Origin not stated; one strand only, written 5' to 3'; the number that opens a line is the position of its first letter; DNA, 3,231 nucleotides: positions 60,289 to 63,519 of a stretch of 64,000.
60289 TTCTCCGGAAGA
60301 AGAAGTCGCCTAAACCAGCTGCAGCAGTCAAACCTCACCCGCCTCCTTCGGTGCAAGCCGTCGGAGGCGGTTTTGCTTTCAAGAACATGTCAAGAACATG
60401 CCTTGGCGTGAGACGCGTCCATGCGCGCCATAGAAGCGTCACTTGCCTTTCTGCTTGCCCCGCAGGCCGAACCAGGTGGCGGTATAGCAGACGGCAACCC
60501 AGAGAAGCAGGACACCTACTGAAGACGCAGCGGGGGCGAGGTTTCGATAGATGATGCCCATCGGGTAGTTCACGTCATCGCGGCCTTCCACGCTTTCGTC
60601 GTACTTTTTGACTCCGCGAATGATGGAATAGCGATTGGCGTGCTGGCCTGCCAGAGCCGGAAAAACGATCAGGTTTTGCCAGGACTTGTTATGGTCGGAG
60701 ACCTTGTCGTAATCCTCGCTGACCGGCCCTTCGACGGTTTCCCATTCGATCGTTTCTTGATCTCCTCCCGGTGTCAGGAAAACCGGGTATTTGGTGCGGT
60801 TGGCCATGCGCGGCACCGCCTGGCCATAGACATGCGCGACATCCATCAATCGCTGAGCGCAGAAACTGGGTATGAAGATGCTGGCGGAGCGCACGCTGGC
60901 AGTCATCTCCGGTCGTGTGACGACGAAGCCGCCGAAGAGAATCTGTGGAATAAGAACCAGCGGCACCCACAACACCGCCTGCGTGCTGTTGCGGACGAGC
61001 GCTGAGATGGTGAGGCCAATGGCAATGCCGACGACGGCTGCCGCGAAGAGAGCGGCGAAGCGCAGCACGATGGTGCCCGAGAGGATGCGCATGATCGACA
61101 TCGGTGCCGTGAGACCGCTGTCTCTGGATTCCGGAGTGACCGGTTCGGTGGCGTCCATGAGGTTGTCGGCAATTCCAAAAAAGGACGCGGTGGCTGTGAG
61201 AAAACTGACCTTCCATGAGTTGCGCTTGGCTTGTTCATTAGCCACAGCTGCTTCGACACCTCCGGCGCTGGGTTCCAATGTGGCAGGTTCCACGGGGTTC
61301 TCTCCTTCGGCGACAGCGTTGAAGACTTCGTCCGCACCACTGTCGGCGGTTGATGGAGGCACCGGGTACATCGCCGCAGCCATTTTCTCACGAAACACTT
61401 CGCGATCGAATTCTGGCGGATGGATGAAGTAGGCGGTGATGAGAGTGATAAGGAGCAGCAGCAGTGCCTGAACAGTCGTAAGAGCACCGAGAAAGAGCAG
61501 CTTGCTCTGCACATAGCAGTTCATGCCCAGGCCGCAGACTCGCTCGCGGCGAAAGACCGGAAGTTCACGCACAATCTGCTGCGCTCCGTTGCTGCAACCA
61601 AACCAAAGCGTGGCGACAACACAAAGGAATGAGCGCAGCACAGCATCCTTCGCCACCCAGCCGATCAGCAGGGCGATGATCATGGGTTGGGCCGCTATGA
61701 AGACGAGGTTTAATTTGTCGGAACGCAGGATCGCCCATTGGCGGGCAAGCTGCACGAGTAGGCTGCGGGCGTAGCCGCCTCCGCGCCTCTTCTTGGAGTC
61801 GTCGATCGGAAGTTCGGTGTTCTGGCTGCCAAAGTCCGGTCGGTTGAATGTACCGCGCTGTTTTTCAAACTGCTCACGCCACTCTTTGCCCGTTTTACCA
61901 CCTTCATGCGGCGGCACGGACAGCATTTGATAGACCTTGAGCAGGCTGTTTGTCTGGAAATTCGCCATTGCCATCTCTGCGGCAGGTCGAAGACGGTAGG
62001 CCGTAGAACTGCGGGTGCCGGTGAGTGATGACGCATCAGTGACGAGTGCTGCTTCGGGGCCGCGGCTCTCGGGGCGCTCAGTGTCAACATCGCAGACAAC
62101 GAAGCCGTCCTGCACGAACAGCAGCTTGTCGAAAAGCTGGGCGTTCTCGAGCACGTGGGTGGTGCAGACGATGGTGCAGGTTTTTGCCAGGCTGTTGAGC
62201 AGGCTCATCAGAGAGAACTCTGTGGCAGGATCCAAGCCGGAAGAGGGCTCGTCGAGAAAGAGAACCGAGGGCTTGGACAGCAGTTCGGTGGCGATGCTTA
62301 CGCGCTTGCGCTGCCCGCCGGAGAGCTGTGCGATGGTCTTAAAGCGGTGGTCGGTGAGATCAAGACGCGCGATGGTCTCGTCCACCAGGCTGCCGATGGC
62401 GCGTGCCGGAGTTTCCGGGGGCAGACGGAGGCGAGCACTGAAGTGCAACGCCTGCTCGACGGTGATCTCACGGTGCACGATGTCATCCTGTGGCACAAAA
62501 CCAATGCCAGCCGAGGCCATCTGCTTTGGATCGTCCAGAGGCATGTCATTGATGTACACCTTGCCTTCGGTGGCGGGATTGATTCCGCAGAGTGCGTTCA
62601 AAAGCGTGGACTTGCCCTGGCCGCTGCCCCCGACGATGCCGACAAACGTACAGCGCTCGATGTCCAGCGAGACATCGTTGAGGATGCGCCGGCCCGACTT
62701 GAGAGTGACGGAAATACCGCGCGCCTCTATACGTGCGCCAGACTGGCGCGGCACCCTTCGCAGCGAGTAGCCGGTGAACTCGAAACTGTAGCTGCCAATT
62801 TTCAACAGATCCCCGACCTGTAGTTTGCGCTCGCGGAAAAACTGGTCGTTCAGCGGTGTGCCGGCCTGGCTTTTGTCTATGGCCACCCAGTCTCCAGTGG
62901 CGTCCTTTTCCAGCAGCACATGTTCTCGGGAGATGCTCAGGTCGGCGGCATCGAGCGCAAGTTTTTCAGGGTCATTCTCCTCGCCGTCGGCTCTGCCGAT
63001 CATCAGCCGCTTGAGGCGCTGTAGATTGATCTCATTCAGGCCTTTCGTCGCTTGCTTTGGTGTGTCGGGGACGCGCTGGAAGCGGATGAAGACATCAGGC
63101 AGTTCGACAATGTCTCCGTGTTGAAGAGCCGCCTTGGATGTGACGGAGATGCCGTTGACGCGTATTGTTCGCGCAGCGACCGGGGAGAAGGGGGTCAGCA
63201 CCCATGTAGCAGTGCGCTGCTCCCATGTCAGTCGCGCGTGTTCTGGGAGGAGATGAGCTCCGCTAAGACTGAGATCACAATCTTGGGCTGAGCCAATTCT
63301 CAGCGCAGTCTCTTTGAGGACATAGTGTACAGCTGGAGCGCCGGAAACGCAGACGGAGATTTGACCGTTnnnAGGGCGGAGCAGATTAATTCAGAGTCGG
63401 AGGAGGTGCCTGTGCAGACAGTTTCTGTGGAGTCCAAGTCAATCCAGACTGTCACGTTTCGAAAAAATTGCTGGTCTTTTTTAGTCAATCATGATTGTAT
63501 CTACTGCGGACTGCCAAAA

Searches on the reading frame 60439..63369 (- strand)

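Call 31: search_protein_families(library=pfam, proteins=[window:60439-63369:-], max_evalue=0.001)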
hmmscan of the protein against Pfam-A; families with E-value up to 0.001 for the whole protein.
window:60439-63369:- (976 aa): 7 families
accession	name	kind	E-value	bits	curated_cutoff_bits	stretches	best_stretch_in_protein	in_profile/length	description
PF00005.33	ABC_tran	-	8.9e-29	101.3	25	1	230-376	1-136/137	ABC transporter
PF00498.31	FHA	-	3e-16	60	20.7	2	124-192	3-67/67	FHA domain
PF16697.10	Yop-YscD_cpl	-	4.9e-12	46.4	33.2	2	15-97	11-90/94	Inner membrane component of T3SS, cytoplasmic domain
PF01061.29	ABC2_membrane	-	2.6e-11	43.9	26.9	2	768-834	132-198/211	ABC-2 type transporter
PF13304.12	AAA_21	-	2e-10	41.7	27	1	345-405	234-298/304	AAA domain, putative AbiEii toxin, Type IV TA system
PF12698.13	ABC2_membrane_3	-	3.2e-06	26.9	31.6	1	587-846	172-319/347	ABC-2 family transporter protein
PF02463.25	SMC_N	-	0.00069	19.5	40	0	319-417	135-209/220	RecF/RecN/SMC N terminal domain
